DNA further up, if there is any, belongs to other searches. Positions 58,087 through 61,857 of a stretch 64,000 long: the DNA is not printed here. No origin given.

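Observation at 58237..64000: Two highly divergent paralogues of an unrecognised ~570-aa domain (one fused to a ROK-like kinase) flanking a LysR-like gene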

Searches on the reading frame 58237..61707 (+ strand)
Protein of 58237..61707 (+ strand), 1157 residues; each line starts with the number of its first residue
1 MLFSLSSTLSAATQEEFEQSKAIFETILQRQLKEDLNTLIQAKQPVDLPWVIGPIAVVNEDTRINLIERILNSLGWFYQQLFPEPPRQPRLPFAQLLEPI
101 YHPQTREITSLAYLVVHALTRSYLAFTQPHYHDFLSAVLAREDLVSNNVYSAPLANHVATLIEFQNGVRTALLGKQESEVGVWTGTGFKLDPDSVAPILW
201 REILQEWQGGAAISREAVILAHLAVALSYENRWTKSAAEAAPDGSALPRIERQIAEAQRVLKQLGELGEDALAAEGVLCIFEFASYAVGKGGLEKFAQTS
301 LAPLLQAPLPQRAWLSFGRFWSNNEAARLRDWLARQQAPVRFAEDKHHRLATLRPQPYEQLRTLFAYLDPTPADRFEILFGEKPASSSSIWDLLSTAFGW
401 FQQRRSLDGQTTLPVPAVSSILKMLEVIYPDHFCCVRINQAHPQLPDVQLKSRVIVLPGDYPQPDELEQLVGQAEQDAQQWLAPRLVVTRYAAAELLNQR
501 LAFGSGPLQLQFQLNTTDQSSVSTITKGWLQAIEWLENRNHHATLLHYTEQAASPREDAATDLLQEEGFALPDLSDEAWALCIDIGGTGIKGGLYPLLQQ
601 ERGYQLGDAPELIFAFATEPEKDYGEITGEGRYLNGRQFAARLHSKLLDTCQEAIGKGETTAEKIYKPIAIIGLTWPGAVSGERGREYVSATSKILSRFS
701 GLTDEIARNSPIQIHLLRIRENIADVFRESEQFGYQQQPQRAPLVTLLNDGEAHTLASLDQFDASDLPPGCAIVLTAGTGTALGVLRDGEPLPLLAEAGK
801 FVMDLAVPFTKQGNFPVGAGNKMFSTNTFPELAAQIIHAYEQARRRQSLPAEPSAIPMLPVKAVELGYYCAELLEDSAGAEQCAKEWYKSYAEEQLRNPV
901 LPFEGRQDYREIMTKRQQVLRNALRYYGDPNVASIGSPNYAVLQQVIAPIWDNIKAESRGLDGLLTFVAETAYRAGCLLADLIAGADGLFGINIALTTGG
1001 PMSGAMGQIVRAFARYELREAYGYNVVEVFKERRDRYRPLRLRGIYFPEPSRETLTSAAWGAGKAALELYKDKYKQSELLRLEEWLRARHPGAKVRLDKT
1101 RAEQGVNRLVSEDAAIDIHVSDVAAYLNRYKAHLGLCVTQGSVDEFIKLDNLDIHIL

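Call 7: search_protein_families(library=pfam, proteins=[window:58237-61707:+], max_evalue=1)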
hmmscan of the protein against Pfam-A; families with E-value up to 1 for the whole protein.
window:58237-61707:+ (1157 aa): 0 families

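Call 8: search_protein_families(library=padloc, proteins=[window:58237-61707:+], max_evalue=1)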
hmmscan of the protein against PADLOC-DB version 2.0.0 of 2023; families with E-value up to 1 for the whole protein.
window:58237-61707:+ (1157 aa): 0 families

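Call 9: search_protein_families(library=ncbifam, proteins=[window:58237-61707:+], max_evalue=1)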
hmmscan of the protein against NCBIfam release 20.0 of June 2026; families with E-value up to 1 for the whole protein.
window:58237-61707:+ (1157 aa): 1 family
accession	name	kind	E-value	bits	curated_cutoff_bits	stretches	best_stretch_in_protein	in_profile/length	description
NF045942.1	PolPhglucPhase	equivalog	3.7e-05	23.6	250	1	740-803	95-156/242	polyphosphate--glucose phosphotransferase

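Call 10: search_solved_structures(query=window:58237-61707:+, max_evalue=10, show_alignments=2)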
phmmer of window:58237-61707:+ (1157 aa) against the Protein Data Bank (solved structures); distinct sequences matched with E-value up to 10: 1.
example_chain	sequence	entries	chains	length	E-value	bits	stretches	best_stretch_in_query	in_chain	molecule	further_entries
1woq_A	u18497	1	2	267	0.31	11.9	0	580-604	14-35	Inorganic polyphosphate/ATP-glucomannokinase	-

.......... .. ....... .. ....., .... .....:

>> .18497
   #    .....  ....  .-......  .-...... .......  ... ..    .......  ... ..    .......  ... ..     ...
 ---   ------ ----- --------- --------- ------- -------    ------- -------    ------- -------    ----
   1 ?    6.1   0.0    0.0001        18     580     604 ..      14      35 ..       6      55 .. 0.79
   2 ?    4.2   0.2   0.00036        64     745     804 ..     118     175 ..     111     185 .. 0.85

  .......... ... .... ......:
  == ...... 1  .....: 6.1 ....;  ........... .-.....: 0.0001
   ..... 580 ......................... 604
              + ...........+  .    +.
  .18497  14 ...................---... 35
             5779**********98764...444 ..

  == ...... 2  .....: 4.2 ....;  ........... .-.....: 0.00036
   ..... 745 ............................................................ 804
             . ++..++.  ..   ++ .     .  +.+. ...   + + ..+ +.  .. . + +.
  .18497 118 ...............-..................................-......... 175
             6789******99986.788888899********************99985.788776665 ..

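Call 11: find_homologous_proteins(query=window:58237-61707:+, max_evalue=0.001)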
Query window:58237-61707:+ (1157 aa): 4 proteins with E <= 0.001 among 8000 candidates.
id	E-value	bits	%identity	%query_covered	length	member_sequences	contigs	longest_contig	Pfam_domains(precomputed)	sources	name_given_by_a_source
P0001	0.0e+0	2635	100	100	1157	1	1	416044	-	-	-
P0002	0.0e+0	1980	75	100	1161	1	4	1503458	-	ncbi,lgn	ncbi:MAG: hypothetical protein U1F76_08315 [Candidatus Competibacteraceae bacterium]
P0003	0.0e+0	1967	74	100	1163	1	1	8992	-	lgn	-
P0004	0.0e+0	1477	63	92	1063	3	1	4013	-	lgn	-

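Call 15: find_encoding_contigs(protein=P0002, flank=10000, max_places=4)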
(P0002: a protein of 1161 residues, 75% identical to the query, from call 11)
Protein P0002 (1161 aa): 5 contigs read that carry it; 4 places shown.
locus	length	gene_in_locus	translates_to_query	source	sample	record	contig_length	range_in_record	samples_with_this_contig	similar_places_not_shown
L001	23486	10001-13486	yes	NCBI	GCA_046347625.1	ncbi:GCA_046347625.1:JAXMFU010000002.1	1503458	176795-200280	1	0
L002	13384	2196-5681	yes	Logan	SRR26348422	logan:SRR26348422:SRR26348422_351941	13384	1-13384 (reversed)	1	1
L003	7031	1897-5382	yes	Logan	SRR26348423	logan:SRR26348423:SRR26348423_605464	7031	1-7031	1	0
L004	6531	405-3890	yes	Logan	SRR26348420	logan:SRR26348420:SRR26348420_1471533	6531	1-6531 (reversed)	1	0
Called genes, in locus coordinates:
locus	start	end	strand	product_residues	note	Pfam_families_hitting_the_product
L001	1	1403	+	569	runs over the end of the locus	PF00587:tRNA-synt_2b, PF04073:tRNA_edit, PF03129:HGTP_anticodon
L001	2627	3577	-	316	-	PF00126:HTH_1, PF03466:LysR_substrate, PF12849:PBP_like_2 (faint)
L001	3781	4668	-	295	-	PF01370:Epimerase, PF04321:RmlD_sub_bind, PF01073:3Beta_HSD (weak), PF16363:GDP_Man_Dehyd, PF07993:NAD_binding_4 (weak)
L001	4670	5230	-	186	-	PF00908:dTDP_sugar_isom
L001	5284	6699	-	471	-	PF01515:PTA_PTB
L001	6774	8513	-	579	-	PF12551:PHBC_N, PF07167:PhaC_N, PF00561:Abhydrolase_1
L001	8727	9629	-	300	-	PF00483:NTP_transferase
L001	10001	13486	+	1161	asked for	-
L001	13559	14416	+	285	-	-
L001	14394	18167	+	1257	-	-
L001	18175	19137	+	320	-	PF09992:NAGPA (weak)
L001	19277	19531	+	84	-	-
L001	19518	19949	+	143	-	PF01850:PIN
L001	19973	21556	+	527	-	PF13401:AAA_22 (weak), PF14516:AAA_35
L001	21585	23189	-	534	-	PF13555:AAA_29 (faint), PF00005:ABC_tran, PF02463:SMC_N (faint), PF13191:AAA_16 (faint), PF13401:AAA_22 (faint), PF20720:nSTAND3 (faint), PF13304:AAA_21 (faint), PF00005:ABC_tran, +1 more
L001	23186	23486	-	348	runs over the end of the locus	PF00528:BPD_transp_1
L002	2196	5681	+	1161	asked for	-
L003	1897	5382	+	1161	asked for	-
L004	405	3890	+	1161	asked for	-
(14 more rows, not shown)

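Call 16: find_encoding_contigs(protein=P0003, flank=10000, max_places=3)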
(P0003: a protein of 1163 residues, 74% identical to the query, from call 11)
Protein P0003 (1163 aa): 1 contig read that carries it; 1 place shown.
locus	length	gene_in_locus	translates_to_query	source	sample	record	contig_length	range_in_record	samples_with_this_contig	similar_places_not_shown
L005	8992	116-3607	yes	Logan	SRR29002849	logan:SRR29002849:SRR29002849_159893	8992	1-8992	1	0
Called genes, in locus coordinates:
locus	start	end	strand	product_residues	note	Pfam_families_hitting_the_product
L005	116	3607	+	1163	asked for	-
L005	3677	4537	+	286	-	-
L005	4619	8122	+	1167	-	-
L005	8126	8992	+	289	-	?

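Call 20: find_encoding_contigs(protein=P0001, flank=10000, max_places=4)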
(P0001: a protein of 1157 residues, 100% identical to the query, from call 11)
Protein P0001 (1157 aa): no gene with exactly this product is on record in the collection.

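Call 23: find_homologous_proteins(query=A1, max_evalue=0.001)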
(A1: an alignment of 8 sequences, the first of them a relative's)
Query A1 (8 sequences) (1157 aa, profile of the alignment): 5 proteins with E <= 0.001 among 8000 candidates.
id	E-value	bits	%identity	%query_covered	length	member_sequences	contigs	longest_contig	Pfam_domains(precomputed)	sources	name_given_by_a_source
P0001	0.0e+0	1868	100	100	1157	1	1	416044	-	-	-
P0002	0.0e+0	1862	75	100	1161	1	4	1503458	-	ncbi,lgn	ncbi:MAG: hypothetical protein U1F76_08315 [Candidatus Competibacteraceae bacterium]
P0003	0.0e+0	1848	74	100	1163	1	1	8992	-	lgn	-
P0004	0.0e+0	1692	63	92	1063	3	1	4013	-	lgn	-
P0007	3.5e-154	533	61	38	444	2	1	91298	-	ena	-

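Call 29: find_encoding_contigs(protein=P0007, flank=10000, max_places=3)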
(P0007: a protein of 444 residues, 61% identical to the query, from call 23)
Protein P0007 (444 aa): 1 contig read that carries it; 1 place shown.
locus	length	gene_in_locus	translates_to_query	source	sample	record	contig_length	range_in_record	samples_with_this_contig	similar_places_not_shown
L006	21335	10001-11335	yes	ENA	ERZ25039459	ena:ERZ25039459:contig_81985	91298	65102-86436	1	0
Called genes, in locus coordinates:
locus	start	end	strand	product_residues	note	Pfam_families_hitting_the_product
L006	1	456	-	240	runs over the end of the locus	PF08264:Anticodon_1, PF06827:zf-FPG_IleRS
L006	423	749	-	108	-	PF00133:tRNA-synt_1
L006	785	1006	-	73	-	PF00133:tRNA-synt_1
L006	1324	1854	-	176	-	PF13603:tRNA-synt_1_2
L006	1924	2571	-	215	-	PF00133:tRNA-synt_1, PF09334:tRNA-synt_1g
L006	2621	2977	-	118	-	PF01687:Flavokinase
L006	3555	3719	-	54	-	-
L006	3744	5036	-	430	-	PF03023:MurJ, PF01554:MatE (weak)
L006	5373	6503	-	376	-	PF01515:PTA_PTB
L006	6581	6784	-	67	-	-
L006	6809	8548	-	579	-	PF12551:PHBC_N, PF07167:PhaC_N, PF00561:Abhydrolase_1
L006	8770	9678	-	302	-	PF00483:NTP_transferase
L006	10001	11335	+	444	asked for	-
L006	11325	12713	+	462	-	-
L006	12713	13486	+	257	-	-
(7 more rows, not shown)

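Call 50: predict_structure(alignment_id=A2)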
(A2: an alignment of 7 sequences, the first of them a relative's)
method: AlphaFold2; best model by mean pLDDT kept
length: 1157 residues; sequences in the alignment: 7
mean_pLDDT: 43.8   pTM: 0.33
mean pLDDT of the five models: 43.8, 43.1, 40.7, 40.4, 38.6
residues with pLDDT >= 90: 0; 70-90: 120; 50-70: 182; < 50: 855
segments of 3 or more residues with pLDDT < 50: 1-4, 43-63, 124-139, 167-206, 230-247, 264-330, 338-370, 374-376, 378-381, 404-410, 415-417, 440-453, 501-508, 514-520, 541-597, 607-644, 661-841, 846-1157
pLDDT, mean of each block of 10 residues (from residue 1): 54 82 83 74 45 37 52 74 65 79 79 75 42 44 54 62 52 33 33 36 47 61 58 37 42 50 46 29 25 37 36 31 42 49 36 33 40 50 65 75 46 50 52 60 40 61 85 75 77 61 44 47 68 71 38 29 32 41 35 44 49 30 29 36 51 57 40 27 31 33 33 34 35 34 31 32 36 32 31 31 30 29 32 44 48 34 36 34 35 32 37 37 33 35 39 38 36 34 30 31 32 32 28 27 29 32 34 39 42 44 43 43 38 31 30 30
secondary structure, 60 per line:
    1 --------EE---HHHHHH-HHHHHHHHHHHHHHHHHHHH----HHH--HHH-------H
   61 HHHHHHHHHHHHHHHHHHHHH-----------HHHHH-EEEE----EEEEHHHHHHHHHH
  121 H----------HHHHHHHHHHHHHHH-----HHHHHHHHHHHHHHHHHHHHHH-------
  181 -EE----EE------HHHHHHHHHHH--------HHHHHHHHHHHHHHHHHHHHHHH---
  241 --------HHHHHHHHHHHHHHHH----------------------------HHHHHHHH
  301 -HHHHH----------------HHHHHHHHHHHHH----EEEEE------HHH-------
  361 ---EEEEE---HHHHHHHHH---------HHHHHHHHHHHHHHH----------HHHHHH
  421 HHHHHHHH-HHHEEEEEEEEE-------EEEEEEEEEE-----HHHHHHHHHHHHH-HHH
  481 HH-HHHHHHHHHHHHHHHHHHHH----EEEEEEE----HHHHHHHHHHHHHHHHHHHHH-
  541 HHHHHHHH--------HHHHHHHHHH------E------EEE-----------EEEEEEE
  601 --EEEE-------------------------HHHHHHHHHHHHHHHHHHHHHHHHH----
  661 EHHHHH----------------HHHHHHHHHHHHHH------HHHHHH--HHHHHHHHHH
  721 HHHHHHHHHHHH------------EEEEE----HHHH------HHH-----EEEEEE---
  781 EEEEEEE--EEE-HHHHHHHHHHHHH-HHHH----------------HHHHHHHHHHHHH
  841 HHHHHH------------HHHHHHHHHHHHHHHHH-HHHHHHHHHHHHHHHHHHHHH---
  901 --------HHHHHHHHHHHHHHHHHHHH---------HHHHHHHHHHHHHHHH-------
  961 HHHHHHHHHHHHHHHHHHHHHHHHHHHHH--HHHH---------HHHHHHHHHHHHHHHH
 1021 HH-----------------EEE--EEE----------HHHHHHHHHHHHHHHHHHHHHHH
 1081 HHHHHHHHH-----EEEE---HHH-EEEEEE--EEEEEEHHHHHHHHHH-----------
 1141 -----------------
elements in order (helices of 4 or more, strands of 3 or more residues): H14-19 H21-40 H60-81 H93-97 E99-102 E107-110 H111-121 H132-146 H152-173 H196-206 H215-237 H249-264 H293-300 H302-306 H323-335 E340-344 E364-368 H372-380 H390-404 H415-428 E433-441 E449-458 H464-476 H478-482 H484-503 E508-514 H519-539 H541-548 H557-566 E580-582 E594-600 E603-606 H632-656 H662-666 H683-696 H703-708 H711-732 E745-749 H754-757 E772-777 E781-787 E790-792 H794-806 H808-811 H828-846 H859-875 H877-897 H909-928 H938-953 H961-989 H992-995 H1005-1022 E1040-1042 E1045-1047 H1058-1089 E1095-1098 E1106-1111 E1114-1119 H1120-1129

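Call 61: search_protein_families(library=pfam, proteins=[L001:18175-19134:+], max_evalue=1)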
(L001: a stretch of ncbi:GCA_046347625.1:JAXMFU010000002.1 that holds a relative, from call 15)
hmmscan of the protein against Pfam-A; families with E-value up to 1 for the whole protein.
L001:18175-19134:+ (320 aa): 1 family
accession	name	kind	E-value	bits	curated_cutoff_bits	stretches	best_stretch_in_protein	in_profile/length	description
PF09992.14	NAGPA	-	4.1e-06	27.5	25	1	230-284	92-150/169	Phosphodiester glycosidase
